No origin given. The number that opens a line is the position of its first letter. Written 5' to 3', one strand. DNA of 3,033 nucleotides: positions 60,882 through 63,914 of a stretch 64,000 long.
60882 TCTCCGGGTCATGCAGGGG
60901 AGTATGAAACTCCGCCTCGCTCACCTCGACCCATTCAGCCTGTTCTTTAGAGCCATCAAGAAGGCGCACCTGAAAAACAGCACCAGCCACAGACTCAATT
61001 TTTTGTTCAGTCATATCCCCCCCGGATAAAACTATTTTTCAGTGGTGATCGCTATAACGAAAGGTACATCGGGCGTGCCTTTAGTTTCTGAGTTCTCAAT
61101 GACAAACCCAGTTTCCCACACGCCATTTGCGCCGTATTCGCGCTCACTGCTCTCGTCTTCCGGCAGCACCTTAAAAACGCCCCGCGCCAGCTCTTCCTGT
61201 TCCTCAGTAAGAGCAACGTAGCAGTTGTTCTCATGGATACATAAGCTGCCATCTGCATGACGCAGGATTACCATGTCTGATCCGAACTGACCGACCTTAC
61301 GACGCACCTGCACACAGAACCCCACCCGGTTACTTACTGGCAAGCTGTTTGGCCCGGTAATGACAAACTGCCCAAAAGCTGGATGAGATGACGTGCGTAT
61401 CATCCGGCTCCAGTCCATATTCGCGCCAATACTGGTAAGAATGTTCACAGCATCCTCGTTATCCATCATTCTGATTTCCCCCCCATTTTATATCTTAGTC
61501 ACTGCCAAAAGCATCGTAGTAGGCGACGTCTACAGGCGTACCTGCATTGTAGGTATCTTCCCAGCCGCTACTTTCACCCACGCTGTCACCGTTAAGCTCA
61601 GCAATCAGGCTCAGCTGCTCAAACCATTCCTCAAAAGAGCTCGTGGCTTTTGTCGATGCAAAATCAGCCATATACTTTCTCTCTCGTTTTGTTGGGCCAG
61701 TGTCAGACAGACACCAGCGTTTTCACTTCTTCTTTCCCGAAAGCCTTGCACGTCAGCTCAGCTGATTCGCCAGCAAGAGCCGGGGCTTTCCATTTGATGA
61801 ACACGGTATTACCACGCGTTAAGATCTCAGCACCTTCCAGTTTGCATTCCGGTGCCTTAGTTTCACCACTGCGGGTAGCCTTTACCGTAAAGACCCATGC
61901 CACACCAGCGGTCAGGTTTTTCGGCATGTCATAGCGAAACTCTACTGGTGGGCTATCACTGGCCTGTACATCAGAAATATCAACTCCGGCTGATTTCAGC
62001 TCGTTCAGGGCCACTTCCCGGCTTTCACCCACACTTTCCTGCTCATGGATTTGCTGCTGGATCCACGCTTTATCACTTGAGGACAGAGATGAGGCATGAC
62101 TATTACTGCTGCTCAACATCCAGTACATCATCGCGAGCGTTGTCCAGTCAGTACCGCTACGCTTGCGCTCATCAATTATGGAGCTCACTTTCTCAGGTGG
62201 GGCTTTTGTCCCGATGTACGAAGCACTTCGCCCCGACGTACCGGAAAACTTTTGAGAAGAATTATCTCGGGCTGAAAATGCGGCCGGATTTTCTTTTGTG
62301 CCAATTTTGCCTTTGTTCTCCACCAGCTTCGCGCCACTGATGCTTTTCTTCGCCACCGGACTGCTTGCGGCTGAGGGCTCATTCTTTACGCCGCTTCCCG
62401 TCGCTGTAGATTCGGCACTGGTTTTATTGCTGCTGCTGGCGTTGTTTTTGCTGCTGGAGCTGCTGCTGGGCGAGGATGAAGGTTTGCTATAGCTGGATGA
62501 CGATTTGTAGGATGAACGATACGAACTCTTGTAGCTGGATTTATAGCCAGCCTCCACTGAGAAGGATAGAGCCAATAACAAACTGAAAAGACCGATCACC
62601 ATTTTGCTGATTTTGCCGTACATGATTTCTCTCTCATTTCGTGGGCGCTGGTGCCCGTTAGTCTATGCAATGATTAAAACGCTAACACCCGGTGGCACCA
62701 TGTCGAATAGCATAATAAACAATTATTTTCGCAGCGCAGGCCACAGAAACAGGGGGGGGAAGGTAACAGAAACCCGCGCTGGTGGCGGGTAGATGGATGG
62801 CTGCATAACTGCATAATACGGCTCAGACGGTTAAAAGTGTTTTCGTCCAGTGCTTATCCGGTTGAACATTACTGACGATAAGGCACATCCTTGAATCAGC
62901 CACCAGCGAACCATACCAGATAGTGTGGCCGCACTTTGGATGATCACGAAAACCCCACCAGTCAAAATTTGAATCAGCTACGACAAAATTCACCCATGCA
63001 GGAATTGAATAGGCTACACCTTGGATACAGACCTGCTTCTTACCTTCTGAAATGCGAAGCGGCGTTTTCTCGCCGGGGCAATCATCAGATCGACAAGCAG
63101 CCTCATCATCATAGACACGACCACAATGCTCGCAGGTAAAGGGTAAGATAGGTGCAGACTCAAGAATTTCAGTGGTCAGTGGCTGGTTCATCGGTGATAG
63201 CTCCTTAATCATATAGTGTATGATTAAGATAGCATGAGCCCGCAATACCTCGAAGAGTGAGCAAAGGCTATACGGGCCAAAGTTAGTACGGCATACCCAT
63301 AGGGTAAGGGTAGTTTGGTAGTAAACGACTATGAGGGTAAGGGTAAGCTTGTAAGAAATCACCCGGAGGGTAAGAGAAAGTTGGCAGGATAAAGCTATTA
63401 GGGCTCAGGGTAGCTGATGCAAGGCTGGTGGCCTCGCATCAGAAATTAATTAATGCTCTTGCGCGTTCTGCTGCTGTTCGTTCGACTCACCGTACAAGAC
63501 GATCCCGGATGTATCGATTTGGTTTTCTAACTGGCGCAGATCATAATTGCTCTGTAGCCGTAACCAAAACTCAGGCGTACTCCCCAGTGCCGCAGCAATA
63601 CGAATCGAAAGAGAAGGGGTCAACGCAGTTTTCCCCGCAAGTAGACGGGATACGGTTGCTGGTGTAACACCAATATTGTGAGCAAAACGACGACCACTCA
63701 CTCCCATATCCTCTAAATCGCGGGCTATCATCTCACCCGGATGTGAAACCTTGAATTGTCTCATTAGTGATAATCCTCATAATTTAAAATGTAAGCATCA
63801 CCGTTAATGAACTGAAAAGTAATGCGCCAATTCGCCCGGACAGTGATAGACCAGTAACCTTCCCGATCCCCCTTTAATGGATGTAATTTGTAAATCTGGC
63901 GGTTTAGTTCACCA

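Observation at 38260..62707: Family of at least 13 near-identical promoter/operator modules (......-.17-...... with a conserved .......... core) driving the leading-region genes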

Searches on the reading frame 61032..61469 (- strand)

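Call 15: search_protein_families(library=pfam, max_evalue=0.01, proteins=[window:61032-61469:-])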
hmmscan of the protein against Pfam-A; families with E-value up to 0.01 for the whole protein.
window:61032-61469:- (145 aa): 0 families

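Call 61: search_protein_families(library=phrogs, max_evalue=0.001, proteins=[window:61032-61469:-])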
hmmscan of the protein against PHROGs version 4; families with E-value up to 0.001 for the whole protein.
window:61032-61469:- (145 aa): 1 family
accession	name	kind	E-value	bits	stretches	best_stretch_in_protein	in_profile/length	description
phrog_33619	-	unknown function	2.3e-18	67.5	1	29-129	36-137/162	-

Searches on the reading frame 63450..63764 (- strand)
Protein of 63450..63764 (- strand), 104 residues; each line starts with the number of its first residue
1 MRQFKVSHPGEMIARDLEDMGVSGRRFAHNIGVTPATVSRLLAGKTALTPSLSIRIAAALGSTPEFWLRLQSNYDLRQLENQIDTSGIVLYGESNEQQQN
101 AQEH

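Call 16: search_protein_families(library=pfam, max_evalue=0.01, proteins=[window:63450-63764:-])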
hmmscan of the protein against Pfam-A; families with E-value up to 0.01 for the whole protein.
window:63450-63764:- (104 aa): 4 families
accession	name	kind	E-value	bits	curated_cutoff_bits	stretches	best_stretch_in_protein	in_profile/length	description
PF01381.28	HTH_3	-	4.4e-09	36.7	23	1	17-66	5-54/55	Helix-turn-helix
PF13560.12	HTH_31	-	1.3e-05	25.8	27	1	21-65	14-59/64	Helix-turn-helix domain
PF13443.12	HTH_26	-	0.0058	17.3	22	1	17-64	6-54/63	Cro/C1-type HTH DNA-binding domain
PF00356.27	LacI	-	0.008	16.4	27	0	28-60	6-38/46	Bacterial regulatory proteins, lacI family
